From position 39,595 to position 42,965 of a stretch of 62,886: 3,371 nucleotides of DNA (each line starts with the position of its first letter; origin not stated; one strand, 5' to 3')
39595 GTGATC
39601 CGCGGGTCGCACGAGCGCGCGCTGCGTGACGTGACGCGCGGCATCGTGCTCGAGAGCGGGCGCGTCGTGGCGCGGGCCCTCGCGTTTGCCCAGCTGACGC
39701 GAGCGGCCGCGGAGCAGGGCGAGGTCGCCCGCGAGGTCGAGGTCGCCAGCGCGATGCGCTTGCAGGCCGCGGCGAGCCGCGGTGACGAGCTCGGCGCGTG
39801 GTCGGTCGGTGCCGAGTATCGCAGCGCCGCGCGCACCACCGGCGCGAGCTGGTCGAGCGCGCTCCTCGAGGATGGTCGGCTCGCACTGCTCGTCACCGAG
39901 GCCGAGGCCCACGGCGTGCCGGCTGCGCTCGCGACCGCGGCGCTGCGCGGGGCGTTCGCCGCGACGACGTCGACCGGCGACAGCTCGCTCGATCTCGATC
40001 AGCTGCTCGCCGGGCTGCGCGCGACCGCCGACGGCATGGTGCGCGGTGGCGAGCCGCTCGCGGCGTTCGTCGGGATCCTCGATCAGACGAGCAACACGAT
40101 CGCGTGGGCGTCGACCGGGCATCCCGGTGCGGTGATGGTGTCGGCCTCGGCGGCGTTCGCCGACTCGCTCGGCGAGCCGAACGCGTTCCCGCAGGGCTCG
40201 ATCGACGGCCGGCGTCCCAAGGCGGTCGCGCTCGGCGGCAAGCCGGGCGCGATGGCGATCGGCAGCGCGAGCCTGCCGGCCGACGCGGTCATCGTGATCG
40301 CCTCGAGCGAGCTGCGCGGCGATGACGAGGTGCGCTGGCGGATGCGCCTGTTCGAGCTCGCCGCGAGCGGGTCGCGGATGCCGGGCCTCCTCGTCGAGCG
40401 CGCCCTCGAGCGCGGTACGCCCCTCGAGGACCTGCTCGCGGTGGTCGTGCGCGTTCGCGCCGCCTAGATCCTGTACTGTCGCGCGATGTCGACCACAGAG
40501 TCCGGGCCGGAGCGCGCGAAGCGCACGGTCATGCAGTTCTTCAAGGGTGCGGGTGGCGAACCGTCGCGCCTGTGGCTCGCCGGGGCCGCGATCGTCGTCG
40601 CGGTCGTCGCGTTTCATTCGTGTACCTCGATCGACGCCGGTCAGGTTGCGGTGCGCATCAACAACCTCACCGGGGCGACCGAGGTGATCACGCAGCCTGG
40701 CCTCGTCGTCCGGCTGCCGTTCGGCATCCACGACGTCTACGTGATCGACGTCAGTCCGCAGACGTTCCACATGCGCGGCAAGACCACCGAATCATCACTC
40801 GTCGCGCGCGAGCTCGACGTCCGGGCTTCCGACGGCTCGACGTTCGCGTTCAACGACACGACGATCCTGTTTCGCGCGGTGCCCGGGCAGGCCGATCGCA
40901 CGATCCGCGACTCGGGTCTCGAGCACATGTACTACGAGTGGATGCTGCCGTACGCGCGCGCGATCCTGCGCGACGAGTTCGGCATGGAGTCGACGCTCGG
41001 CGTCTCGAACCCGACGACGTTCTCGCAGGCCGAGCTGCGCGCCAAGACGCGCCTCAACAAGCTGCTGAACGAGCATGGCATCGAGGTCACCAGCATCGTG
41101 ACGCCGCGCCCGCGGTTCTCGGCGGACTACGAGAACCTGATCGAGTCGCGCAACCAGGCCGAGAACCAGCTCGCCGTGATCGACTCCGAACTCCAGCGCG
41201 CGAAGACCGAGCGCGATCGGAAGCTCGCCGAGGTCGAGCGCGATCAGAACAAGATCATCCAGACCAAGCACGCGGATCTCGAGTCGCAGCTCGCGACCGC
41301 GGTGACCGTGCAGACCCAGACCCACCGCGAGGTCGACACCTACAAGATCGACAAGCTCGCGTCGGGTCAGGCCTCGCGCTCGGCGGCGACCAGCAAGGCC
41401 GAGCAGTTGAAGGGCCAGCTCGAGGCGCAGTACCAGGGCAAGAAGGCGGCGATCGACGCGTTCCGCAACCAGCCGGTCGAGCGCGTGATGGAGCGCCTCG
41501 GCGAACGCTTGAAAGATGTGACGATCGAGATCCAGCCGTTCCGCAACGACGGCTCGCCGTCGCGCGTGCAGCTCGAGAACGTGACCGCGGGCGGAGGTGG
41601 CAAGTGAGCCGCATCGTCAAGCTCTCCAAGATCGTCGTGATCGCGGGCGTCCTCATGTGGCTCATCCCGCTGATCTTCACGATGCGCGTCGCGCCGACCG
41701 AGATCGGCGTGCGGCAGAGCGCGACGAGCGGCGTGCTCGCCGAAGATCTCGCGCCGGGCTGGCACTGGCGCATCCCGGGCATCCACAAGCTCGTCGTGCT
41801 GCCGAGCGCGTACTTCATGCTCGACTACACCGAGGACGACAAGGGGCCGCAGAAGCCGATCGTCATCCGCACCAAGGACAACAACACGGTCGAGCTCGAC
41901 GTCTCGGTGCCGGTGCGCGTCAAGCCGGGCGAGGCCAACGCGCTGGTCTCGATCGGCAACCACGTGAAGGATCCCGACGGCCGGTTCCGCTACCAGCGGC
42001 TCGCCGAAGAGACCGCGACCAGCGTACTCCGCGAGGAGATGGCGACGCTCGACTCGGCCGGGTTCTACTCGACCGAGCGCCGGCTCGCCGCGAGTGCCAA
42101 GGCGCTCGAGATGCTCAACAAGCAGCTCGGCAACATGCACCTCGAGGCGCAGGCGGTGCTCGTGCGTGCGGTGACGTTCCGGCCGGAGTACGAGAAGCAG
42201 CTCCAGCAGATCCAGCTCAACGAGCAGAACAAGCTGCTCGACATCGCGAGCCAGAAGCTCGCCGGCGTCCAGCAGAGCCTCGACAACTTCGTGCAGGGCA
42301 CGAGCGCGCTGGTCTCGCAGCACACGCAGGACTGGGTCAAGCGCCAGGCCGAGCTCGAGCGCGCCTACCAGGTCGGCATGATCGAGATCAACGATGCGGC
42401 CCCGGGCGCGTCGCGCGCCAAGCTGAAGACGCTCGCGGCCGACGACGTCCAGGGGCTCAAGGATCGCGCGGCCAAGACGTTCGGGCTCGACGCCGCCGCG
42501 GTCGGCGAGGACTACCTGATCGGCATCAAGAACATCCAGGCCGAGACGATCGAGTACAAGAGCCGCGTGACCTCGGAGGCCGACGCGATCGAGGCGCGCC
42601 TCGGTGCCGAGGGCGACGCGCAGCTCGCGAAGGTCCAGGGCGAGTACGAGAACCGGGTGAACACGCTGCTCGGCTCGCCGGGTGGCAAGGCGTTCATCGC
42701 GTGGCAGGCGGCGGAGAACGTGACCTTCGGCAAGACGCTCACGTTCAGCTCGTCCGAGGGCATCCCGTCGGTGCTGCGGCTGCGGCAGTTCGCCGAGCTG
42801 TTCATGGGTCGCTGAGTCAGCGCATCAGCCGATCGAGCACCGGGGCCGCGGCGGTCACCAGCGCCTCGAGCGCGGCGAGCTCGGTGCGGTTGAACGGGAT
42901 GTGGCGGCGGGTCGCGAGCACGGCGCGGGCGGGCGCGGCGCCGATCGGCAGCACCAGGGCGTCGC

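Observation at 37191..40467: Three overlapping genes ending in a 7TM-SpoIIE membrane phosphatase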

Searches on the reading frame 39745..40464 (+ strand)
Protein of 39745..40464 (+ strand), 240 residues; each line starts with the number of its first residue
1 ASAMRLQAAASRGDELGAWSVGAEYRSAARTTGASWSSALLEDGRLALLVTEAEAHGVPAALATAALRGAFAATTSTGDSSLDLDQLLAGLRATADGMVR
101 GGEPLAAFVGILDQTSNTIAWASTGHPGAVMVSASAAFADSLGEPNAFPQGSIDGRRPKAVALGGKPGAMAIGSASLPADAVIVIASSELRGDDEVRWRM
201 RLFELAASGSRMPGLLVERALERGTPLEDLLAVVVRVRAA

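Call 24: search_solved_structures(query=window:39745-40464:+, max_evalue=10, show_alignments=5)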
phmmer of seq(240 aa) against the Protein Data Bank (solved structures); distinct sequences matched with E-value up to 10: 11.
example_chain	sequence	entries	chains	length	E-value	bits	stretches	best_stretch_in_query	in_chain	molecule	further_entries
3ke6_A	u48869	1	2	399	7.5e-08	35.3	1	20-155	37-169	Protein Rv1364c/MT1410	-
5v93_k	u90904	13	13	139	0.0045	19.7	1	108-184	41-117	30S ribosomal protein S11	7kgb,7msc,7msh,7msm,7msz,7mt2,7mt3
9j1m_k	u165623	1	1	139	0.0046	19.7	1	108-184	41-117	Small ribosomal subunit protein uS11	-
6dzi_t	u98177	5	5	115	0.0062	19.2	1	108-168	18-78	30S ribosomal protein S11 | Small ribosomal subunit protein uS11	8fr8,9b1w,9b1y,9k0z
8yp6_k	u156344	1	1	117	0.0064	19.2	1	108-168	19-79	Small ribosomal subunit protein uS11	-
32nj_K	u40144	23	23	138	0.0097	18.6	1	108-167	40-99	Small ribosomal subunit protein uS11 | 30S ribosomal protein S11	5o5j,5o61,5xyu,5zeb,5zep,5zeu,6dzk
8jbs_A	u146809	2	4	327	0.034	16.8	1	151-230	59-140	Putative cobalamin binding protein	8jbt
8hl6_A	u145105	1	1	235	0.049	16.3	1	103-189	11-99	Protein N-lysine methyltransferase METTL21D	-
4lg1_A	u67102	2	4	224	0.055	16.1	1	103-190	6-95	Protein-lysine methyltransferase METTL21D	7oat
8fbn_A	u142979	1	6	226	0.26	14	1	4-103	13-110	KWOCA_73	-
6gy4_A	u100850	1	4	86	0.51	13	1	82-129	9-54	Protein bicaudal C homolog 1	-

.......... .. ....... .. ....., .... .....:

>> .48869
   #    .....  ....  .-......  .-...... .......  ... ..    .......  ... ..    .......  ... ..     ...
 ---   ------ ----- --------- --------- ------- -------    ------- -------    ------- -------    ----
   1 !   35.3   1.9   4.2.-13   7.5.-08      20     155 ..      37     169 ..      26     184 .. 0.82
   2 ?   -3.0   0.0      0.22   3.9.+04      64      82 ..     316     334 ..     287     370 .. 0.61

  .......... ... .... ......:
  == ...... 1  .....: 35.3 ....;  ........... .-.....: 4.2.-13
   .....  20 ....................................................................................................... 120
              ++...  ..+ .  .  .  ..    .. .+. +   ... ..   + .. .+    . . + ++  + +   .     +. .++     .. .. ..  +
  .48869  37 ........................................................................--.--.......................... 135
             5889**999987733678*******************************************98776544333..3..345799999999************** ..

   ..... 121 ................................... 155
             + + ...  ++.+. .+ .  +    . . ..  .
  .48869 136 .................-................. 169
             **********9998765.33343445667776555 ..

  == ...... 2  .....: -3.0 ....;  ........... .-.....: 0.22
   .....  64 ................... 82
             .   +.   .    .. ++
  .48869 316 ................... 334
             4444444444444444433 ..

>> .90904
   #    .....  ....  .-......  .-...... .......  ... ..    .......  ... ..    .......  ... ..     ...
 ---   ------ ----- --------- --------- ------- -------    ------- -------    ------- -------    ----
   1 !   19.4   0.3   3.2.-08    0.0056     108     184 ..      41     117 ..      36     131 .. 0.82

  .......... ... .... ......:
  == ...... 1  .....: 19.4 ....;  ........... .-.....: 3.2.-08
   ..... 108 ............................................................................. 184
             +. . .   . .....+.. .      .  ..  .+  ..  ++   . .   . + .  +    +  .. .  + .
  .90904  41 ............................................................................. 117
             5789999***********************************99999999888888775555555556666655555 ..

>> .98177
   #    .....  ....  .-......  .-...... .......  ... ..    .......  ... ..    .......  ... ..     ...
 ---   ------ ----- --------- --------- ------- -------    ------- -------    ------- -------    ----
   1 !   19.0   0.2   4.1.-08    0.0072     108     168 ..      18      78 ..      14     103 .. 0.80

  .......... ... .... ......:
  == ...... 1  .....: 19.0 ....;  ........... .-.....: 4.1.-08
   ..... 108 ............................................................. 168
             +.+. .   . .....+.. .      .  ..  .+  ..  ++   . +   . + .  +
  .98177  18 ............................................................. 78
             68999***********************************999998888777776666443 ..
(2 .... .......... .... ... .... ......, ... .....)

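Call 51: search_protein_representatives(protein=window:39745-40464:+)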
Query: 240 residues. Proteins with E-value up to 0.001 (for the whole library): 448; up to 1e-10: 39; up to 1e-30: 15. The best 150 are listed.
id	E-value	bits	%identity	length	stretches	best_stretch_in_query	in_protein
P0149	8.5e-61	221.5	55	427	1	1-238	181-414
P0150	1.6e-58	214.1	58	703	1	1-238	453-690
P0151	4.4e-57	209.4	56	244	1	1-238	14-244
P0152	3.9e-56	206.3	54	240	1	4-238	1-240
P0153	6.7e-52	192.4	53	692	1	1-236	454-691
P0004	1.4e-50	188.1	56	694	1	2-239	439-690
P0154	4.4e-50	186.5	53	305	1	1-238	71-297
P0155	4.6e-46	173.3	52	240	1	4-238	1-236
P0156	8.7e-44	165.9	52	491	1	1-235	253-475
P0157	1.1e-40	155.8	55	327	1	1-238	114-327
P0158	1.0e-36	142.8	49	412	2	1-83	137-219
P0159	6.0e-35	137.0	56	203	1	39-238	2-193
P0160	7.0e-34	133.5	56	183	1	67-239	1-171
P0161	1.4e-33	132.5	63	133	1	15-129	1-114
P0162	1.7e-31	125.7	50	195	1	41-238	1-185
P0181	1.4e-12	63.9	35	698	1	2-236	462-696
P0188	4.0e-10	55.9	32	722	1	15-236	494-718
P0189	4.5e-10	55.7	31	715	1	15-236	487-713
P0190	1.7e-09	53.8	32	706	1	6-236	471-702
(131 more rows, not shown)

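Call 53: find_encoding_contigs(protein=P0190, flank=6000, max_places=3)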
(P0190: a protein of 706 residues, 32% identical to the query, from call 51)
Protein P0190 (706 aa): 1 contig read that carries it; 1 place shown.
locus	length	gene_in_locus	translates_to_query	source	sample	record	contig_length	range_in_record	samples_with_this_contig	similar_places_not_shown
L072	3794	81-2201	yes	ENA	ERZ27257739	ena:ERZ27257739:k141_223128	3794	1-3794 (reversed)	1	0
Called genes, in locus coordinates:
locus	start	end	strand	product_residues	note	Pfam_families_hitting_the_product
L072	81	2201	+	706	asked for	PF07228:SpoIIE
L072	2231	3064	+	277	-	PF00106:adh_short, PF08659:KR, PF13561:adh_short_C2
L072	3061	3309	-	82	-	PF04226:Transgly_assoc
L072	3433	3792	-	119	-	?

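Call 54: find_encoding_contigs(protein=P0188, flank=6000, max_places=3)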
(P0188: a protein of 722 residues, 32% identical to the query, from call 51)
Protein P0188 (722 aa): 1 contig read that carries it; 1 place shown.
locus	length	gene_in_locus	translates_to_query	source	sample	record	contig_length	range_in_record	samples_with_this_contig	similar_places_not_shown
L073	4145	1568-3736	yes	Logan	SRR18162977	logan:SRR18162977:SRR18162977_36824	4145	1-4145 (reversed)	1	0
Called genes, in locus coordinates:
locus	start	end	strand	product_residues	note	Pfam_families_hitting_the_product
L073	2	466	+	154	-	?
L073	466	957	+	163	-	-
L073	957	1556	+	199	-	-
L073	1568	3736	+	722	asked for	PF07228:SpoIIE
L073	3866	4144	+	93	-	?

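Call 55: find_encoding_contigs(protein=P0189, flank=6000, max_places=3)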
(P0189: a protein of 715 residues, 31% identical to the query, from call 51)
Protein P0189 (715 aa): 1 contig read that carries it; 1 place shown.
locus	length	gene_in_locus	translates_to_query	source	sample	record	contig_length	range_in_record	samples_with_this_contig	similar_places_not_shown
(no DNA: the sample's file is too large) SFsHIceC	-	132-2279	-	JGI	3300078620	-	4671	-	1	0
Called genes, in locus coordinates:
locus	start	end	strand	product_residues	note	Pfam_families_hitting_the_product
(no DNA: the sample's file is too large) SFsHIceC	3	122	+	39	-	?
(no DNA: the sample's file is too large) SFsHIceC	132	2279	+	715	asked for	PF16927:HisKA_7TM (faint), PF07228:SpoIIE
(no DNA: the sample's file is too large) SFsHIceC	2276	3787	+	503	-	PF00069:Pkinase, PF01636:APH (faint), PF07714:PK_Tyr_Ser-Thr, PF03109:ABC1 (weak), PF13191:AAA_16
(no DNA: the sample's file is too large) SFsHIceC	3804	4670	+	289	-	?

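Call 56: find_encoding_contigs(protein=P0181, flank=6000, max_places=3)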
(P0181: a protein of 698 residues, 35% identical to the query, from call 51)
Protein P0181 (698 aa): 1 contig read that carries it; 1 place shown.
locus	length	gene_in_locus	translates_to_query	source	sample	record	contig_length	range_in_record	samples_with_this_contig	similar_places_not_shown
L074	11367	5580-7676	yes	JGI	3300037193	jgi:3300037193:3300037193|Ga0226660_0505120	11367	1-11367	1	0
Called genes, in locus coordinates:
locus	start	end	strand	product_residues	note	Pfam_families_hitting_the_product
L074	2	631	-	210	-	?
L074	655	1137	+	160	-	-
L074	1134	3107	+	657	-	PF00481:PP2C, PF13672:PP2C_2, PF07228:SpoIIE (weak)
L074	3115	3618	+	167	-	-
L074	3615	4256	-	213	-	PF07238:PilZ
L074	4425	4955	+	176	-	-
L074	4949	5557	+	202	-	-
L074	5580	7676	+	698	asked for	PF07228:SpoIIE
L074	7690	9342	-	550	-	PF04885:Stig1 (weak), PF00193:Xlink (faint)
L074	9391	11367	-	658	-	?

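Call 63: find_related_loci(query=A4, collection=metagenome_contigs, flank=4000)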
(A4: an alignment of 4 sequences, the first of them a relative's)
Query A4 (722 aa) in metagenome_contigs; peptide patterns used: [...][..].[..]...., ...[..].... (x = any residue, [..] = any of these).
227 stretches matched a pattern; 34 encode a relative of the query (tblastn E <= 1e-3); 33 distinct loci.
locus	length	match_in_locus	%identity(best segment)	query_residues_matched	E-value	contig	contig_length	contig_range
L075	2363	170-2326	45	4-721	0e+0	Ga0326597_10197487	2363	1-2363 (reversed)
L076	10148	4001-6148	45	3-716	2e-159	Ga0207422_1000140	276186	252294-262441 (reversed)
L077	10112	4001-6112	40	17-722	3e-156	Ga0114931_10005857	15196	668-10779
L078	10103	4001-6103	40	17-718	4e-155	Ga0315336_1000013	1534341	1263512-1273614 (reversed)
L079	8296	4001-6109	41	15-718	1e-161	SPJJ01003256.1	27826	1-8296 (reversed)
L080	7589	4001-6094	38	13-718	2e-112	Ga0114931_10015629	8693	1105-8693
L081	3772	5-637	60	509-718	4e-72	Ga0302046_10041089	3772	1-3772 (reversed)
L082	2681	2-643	62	503-721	8e-73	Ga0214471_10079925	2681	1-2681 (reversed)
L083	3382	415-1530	33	349-718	4e-39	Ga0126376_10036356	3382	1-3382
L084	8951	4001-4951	30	413-716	2e-28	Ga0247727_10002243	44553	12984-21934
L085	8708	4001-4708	29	474-717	1e-22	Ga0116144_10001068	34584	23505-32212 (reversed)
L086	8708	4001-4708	29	474-717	1e-22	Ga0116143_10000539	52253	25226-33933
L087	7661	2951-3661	29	474-718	3e-21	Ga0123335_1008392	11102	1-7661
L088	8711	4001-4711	28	474-718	2e-20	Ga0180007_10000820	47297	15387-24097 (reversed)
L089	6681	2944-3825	28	411-718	2e-20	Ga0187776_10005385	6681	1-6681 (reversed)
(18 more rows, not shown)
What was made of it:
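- Tried and rejected: I repeated it with the four-sequence alignment A4 (call 63).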

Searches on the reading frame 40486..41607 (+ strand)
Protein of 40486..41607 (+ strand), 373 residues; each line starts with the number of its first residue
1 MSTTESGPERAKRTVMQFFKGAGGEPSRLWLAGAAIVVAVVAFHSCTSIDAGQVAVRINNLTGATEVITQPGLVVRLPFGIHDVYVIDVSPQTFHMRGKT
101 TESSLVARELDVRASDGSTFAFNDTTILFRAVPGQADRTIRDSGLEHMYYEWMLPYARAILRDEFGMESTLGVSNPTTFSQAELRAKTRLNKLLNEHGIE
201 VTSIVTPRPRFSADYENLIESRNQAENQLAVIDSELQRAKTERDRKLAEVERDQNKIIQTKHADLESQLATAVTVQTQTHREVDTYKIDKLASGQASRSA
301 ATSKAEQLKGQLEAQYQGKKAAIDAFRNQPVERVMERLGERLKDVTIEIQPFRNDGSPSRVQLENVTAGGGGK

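Call 4: search_protein_families(library=pfam, proteins=[window:40486-41607:+], max_evalue=0.01)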
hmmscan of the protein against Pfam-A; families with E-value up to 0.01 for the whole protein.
window:40486-41607:+ (373 aa): 1 family
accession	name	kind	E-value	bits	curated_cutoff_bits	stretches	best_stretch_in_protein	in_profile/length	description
PF01145.31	Band_7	-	3.7e-14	53.6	23.6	1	48-242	2-175/176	SPFH domain / Band 7 family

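Call 5: search_protein_families(library=ncbifam, proteins=[window:40486-41607:+], max_evalue=0.01)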
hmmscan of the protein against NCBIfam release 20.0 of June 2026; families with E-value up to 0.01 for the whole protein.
window:40486-41607:+ (373 aa): 1 family
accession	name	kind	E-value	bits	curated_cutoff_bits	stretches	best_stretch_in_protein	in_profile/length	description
NF045780.1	TrlF_fam_ATP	equivalog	0.0028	16.4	350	1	211-361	572-729/944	TrlF family AAA-like ATPase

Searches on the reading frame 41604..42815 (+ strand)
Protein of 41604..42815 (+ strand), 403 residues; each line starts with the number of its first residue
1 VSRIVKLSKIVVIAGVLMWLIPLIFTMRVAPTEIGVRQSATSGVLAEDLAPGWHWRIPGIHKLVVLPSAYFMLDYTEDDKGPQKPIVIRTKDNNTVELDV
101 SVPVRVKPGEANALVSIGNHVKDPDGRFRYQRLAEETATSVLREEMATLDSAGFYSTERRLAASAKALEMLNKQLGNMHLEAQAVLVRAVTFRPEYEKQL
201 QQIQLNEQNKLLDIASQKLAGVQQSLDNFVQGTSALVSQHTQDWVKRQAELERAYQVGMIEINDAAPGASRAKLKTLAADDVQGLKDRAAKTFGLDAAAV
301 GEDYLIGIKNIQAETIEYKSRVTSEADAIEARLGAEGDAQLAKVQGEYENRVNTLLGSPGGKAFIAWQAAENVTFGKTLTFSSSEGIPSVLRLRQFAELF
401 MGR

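Call 4: search_protein_families(library=pfam, proteins=[window:41604-42815:+], max_evalue=0.01)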
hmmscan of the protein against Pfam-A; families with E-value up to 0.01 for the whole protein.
window:41604-42815:+ (403 aa): 1 family
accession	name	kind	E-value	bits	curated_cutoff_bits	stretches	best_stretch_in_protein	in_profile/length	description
PF01145.31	Band_7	-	3.4e-18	66.8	23.6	1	29-214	3-166/176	SPFH domain / Band 7 family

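Call 5: search_protein_families(library=ncbifam, proteins=[window:41604-42815:+], max_evalue=0.01)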
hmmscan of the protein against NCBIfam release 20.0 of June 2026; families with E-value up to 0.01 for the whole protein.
window:41604-42815:+ (403 aa): 0 families
